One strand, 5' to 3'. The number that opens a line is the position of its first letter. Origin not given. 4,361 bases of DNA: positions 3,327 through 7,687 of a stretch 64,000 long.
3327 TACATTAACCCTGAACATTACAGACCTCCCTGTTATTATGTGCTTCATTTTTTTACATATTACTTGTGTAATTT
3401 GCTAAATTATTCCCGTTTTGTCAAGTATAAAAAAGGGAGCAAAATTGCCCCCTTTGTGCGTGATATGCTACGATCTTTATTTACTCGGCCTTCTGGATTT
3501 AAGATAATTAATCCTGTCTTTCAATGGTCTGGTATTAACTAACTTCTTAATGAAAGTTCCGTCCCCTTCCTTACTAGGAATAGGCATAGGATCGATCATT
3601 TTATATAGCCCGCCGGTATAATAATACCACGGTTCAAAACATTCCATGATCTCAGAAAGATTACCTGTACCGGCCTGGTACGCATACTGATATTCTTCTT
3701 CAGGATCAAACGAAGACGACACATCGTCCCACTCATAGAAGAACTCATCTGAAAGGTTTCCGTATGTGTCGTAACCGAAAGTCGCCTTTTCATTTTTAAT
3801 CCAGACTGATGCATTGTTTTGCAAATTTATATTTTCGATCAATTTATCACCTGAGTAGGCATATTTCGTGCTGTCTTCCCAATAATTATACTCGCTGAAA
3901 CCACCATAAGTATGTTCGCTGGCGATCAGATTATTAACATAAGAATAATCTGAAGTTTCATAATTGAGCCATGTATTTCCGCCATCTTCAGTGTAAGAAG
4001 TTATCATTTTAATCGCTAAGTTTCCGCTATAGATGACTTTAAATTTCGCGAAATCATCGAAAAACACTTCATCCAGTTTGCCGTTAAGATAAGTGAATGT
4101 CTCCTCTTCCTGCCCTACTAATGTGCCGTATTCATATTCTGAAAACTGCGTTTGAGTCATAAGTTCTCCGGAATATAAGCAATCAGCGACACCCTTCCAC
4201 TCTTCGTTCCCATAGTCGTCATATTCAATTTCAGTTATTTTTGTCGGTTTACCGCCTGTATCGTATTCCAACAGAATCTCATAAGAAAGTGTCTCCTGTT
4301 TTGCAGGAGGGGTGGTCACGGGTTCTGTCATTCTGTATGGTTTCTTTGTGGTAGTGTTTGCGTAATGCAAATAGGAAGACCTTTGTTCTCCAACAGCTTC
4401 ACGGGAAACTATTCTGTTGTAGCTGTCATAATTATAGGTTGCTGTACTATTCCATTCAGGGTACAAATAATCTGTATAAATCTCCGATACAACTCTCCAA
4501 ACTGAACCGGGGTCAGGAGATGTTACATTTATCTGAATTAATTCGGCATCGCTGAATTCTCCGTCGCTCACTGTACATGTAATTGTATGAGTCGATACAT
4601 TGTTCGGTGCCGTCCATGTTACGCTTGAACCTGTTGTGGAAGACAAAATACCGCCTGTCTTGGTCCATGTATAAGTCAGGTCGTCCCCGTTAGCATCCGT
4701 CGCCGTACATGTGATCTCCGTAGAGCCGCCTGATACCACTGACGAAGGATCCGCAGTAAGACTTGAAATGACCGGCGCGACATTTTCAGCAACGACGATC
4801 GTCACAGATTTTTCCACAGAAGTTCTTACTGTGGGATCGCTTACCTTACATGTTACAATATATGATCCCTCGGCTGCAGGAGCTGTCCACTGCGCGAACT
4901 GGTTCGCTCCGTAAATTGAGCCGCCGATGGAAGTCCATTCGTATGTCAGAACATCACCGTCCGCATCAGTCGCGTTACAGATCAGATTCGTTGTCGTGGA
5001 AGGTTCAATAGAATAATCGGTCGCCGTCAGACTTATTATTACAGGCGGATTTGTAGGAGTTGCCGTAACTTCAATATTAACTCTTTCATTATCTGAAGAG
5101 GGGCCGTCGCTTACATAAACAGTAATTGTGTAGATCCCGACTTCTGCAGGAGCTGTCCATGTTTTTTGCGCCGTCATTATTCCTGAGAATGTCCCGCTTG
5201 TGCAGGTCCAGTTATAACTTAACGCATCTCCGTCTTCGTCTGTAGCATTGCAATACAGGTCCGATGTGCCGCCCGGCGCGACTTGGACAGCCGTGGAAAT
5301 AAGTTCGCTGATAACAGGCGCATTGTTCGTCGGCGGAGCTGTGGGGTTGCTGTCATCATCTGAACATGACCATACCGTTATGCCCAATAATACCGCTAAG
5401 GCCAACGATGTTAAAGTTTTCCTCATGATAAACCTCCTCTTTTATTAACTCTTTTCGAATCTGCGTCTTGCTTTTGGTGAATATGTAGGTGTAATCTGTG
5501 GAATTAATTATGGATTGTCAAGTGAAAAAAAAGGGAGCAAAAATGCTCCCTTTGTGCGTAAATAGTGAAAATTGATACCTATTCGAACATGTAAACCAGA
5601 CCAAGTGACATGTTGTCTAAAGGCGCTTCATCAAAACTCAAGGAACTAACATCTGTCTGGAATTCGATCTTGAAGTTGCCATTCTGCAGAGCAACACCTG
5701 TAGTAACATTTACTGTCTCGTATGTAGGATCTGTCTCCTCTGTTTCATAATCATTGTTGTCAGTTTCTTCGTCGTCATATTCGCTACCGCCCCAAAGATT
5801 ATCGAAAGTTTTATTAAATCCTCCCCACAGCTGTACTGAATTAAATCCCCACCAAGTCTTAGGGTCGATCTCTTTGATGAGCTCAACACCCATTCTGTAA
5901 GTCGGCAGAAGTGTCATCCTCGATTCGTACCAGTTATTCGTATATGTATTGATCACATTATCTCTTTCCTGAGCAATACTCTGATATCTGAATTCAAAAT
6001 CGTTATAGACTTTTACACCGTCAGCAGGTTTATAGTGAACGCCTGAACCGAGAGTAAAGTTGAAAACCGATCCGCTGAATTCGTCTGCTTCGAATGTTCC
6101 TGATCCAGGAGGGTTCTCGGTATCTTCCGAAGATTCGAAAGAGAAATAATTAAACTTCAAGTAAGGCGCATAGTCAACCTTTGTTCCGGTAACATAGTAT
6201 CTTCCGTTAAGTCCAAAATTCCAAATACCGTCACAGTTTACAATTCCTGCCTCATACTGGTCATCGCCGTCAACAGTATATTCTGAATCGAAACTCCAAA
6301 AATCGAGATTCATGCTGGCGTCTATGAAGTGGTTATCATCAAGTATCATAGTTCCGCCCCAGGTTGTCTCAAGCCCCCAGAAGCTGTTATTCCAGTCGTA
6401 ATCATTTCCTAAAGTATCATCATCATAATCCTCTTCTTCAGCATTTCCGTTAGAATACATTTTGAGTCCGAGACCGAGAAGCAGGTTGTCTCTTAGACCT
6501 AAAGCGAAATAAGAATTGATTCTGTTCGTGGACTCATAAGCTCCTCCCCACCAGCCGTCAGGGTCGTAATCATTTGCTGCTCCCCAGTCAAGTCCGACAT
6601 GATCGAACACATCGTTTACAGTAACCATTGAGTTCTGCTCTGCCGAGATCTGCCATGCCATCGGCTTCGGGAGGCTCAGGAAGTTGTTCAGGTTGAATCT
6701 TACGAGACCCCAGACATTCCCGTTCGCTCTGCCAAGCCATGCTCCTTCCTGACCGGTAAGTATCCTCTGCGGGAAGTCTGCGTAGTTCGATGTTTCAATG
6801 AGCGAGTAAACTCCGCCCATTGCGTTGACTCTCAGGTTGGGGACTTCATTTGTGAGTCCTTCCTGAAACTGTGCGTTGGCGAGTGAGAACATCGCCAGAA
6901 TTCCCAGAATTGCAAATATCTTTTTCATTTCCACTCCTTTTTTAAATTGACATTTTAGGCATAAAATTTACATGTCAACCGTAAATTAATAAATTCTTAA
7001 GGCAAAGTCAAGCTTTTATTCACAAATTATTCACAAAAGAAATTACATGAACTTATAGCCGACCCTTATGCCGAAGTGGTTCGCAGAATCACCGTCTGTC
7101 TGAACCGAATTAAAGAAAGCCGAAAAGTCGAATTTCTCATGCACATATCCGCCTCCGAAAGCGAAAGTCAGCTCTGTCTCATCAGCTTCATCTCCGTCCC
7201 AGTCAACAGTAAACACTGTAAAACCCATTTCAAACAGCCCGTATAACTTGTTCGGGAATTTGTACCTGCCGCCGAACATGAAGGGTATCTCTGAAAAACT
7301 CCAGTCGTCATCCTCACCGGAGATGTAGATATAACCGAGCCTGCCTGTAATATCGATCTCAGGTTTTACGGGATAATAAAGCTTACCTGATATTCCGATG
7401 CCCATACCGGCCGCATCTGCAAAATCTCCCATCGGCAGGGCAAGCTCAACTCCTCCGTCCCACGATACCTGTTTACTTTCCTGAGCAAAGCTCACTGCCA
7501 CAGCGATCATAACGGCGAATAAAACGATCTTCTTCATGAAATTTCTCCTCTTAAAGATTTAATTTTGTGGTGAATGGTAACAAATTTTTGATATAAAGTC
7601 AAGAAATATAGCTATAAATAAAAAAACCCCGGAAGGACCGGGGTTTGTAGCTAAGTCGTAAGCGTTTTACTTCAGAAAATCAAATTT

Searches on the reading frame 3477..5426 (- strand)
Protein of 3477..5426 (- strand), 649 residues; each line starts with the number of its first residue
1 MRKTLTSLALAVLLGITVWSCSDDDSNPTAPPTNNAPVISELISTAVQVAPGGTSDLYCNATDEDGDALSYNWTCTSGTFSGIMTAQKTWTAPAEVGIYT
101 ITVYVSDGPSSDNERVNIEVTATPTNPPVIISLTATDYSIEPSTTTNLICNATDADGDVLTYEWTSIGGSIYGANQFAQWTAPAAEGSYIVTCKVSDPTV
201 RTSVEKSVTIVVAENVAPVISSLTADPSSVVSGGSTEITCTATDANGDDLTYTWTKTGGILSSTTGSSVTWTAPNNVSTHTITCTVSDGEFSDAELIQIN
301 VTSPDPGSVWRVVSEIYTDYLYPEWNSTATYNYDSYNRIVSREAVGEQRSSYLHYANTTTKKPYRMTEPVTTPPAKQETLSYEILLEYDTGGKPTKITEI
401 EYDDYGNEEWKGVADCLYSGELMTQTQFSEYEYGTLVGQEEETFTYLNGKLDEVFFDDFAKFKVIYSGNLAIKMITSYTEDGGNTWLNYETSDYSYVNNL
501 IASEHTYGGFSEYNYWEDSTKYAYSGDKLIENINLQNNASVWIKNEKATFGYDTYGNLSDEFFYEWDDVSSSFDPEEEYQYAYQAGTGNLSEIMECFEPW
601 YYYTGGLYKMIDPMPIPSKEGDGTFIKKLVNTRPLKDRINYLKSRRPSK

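Call 64: search_protein_families(library=pfam, proteins=[window:3477-5426:-], max_evalue=0.001)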
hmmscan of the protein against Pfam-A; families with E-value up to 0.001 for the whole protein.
window:3477-5426:- (649 aa): 8 families
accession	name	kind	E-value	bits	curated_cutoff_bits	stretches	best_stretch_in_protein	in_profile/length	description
PF17963.7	Big_9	-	8e-15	55.9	23.6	2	215-290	1-78/89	Bacterial Ig domain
PF00801.26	PKD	-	8.6e-13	48.5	23.5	1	49-120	11-80/80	PKD domain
PF22352.2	K319L-like_PKD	-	1e-11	45.1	27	1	59-120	18-84/84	K319L-like, PKD domain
PF13927.12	Ig_3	-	6.1e-09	36.7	30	1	218-286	2-76/78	Immunoglobulin domain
PF17803.7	Cadherin_4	-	1.8e-08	35.2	25.1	0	116-169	3-56/71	Bacterial cadherin-like domain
PF18911.6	PKD_4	-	6.5e-08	33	27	1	34-121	1-84/85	PKD domain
PF13895.12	Ig_2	-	3.2e-05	24.5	27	1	222-289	3-66/79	Immunoglobulin domain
PF17892.7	Cadherin_5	-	0.00014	22.1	26.5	0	235-301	26-97/98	Cadherin-like domain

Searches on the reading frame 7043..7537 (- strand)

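Call 64: search_protein_families(library=pfam, proteins=[window:7043-7537:-], max_evalue=0.001)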
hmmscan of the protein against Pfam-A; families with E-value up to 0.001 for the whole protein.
window:7043-7537:- (164 aa): 1 family
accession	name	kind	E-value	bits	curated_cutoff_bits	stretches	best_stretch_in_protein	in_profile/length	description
PF13505.12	OMP_b-brl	-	1.7e-11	45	28.7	1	6-163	2-175/175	Outer membrane protein beta-barrel domain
